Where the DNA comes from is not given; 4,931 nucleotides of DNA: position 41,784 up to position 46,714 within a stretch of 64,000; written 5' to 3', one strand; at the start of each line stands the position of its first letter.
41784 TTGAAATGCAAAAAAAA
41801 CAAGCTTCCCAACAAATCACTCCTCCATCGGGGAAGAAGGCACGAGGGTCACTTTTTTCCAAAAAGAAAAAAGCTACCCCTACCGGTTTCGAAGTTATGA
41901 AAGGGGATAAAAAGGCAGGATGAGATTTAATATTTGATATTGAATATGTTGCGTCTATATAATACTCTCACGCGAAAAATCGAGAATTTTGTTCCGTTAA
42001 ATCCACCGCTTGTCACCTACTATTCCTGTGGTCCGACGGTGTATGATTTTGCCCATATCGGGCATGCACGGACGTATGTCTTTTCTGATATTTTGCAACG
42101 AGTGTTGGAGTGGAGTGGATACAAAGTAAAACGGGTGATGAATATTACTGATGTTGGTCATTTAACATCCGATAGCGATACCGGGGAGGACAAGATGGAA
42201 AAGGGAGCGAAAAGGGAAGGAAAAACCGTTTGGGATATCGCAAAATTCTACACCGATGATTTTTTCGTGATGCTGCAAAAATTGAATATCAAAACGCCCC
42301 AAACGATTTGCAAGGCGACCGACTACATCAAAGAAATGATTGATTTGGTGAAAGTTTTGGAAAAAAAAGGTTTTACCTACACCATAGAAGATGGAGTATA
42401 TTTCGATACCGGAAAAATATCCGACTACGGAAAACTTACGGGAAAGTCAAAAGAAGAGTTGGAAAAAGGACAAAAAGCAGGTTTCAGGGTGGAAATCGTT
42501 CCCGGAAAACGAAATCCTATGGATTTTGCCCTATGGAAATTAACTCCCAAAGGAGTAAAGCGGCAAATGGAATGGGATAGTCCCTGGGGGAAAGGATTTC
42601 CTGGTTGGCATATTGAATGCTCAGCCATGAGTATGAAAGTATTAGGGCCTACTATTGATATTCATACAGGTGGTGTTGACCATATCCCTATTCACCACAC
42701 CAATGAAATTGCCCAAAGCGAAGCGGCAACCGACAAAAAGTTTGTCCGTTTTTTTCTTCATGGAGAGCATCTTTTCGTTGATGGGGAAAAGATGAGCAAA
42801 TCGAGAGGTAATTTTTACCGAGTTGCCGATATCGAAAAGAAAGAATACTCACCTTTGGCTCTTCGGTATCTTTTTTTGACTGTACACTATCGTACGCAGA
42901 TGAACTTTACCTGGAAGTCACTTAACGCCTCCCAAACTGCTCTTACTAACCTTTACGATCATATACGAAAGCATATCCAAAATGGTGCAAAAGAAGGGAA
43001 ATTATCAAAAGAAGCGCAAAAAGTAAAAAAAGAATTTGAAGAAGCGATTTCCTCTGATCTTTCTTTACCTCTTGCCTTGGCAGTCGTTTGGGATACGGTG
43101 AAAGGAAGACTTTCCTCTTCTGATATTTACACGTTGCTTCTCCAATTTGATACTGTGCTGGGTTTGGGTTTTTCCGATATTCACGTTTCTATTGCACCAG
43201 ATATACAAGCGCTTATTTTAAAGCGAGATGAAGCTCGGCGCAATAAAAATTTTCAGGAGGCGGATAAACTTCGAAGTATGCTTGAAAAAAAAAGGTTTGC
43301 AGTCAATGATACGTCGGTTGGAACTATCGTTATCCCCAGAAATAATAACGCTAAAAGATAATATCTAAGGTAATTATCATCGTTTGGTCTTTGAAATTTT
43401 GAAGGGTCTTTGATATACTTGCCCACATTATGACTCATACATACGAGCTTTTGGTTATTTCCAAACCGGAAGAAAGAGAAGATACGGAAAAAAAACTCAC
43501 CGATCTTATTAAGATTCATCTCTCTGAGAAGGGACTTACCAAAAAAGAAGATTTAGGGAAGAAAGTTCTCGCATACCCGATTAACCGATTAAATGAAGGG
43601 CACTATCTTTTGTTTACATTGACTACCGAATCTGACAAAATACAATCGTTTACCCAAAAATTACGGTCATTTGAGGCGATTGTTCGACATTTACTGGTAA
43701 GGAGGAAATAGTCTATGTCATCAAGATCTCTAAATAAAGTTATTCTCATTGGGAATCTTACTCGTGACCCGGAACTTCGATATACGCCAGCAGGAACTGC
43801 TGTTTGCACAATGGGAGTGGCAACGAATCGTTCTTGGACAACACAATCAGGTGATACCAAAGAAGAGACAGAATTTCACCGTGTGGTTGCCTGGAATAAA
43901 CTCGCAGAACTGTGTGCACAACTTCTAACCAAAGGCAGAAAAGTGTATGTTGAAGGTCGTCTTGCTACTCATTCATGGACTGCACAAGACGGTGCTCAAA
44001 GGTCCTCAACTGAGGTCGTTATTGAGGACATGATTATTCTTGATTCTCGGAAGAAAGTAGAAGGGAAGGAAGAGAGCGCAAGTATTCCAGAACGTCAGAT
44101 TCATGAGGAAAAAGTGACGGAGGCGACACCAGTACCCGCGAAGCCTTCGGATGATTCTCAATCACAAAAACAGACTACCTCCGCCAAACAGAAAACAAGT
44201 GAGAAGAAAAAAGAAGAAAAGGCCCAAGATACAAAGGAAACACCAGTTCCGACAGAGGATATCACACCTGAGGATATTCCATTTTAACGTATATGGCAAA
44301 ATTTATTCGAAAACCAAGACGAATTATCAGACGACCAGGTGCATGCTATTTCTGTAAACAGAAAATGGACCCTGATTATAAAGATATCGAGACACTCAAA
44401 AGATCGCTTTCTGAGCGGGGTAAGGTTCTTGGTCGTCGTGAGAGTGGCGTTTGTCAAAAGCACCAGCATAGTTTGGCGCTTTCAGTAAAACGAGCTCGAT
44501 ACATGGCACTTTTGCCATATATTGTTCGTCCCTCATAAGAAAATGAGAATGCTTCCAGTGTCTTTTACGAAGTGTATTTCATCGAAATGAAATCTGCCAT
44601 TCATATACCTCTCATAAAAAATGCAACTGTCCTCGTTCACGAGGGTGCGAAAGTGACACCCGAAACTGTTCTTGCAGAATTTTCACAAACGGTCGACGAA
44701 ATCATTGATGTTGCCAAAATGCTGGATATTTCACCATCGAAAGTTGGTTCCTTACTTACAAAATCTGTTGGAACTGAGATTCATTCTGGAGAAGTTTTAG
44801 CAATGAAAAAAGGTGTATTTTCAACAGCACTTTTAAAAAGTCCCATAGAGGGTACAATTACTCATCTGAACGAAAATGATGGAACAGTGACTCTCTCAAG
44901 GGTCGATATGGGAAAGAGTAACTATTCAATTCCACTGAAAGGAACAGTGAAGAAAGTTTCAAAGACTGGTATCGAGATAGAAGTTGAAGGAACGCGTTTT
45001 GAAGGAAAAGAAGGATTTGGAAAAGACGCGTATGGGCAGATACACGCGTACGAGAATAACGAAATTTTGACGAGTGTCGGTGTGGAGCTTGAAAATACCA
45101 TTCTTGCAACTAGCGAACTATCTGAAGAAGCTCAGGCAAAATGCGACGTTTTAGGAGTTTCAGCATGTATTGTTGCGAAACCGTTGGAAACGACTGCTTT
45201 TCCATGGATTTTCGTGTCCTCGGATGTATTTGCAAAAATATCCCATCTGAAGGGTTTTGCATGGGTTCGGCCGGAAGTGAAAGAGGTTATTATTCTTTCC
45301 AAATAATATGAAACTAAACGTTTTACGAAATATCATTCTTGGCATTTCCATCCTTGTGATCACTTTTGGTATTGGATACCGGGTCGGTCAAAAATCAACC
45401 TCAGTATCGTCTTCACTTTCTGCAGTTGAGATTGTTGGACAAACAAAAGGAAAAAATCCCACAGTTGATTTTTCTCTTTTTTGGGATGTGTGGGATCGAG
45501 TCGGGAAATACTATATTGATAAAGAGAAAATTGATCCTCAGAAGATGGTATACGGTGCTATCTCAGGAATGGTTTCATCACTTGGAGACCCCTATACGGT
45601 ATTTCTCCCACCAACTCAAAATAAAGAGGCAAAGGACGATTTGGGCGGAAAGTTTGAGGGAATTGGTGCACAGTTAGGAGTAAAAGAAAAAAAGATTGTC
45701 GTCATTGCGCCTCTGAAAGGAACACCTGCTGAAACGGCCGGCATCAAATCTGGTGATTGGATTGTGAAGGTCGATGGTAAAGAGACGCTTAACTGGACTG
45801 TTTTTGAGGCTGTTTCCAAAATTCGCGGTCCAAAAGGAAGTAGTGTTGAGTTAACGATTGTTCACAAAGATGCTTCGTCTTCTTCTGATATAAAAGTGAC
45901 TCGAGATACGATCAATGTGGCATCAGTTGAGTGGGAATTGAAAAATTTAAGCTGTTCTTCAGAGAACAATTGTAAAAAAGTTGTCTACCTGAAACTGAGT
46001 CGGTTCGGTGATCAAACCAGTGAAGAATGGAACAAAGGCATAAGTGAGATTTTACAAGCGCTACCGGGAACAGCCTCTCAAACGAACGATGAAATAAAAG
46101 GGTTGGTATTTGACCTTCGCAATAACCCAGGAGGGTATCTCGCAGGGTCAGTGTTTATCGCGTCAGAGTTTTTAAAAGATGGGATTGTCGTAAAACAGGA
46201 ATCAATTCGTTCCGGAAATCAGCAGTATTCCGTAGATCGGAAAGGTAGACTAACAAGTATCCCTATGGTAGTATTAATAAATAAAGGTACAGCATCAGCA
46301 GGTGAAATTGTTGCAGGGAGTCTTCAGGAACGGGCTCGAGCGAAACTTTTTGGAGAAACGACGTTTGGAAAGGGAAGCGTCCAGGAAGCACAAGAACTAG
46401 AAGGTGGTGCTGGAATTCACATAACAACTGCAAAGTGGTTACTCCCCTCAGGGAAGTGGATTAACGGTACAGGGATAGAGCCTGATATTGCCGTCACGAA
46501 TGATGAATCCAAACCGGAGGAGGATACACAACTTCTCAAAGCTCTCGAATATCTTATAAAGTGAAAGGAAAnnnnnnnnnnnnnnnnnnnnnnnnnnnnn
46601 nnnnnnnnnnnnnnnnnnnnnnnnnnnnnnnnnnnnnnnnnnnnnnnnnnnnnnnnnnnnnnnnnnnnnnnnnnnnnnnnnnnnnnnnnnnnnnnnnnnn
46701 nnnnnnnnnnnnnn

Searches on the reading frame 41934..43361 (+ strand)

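Call 48: search_protein_families(library=pfam, proteins=[window:41934-43361:+], max_evalue=0.00001)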
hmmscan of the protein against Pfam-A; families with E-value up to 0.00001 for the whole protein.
window:41934-43361:+ (475 aa): 3 families
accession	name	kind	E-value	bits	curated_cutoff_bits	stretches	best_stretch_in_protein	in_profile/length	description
PF01406.26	tRNA-synt_1e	-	3.7e-100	335.6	27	1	19-333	2-299/301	tRNA synthetases class I (C) catalytic domain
PF09334.17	tRNA-synt_1g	-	2.6e-11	43.4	20.1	1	254-332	295-373/391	tRNA synthetases class I (M)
PF00133.28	tRNA-synt_1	-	6.5e-06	25.6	22.7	0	246-325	334-413/414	tRNA synthetases class I (I, L, M and V)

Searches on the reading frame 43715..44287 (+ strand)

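Call 48: search_protein_families(library=pfam, proteins=[window:43715-44287:+], max_evalue=0.00001)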
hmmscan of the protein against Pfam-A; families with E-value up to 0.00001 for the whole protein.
window:43715-44287:+ (190 aa): 2 families
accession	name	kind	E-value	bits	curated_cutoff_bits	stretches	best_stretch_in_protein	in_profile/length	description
PF00436.31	SSB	-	6.3e-39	132.7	26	1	6-107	1-102/104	Single-strand binding protein family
PF22657.2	SSB_1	-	1.5e-06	28.7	27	1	7-87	1-79/91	Another single-strand binding protein family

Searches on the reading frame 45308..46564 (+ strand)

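Call 48: search_protein_families(library=pfam, proteins=[window:45308-46564:+], max_evalue=0.00001)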
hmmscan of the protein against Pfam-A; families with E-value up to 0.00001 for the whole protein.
window:45308-46564:+ (418 aa): 5 families
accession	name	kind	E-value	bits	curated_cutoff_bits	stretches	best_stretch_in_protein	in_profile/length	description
PF03572.23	Peptidase_S41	-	6.7e-46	156.3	24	1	224-396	1-165/165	Peptidase family S41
PF00595.29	PDZ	-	9.7e-12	45.5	23.2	1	116-184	11-80/81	PDZ domain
PF17820.7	PDZ_6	-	3.5e-11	43.1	27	1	132-184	2-52/54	PDZ domain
PF13180.12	PDZ_2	-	6.2e-10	39.7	27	1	118-197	2-80/80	PDZ domain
PF22694.1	CtpB_N-like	-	6.3e-08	33.4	27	1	53-100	36-81/85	Activating protease CtpB N-terminal domain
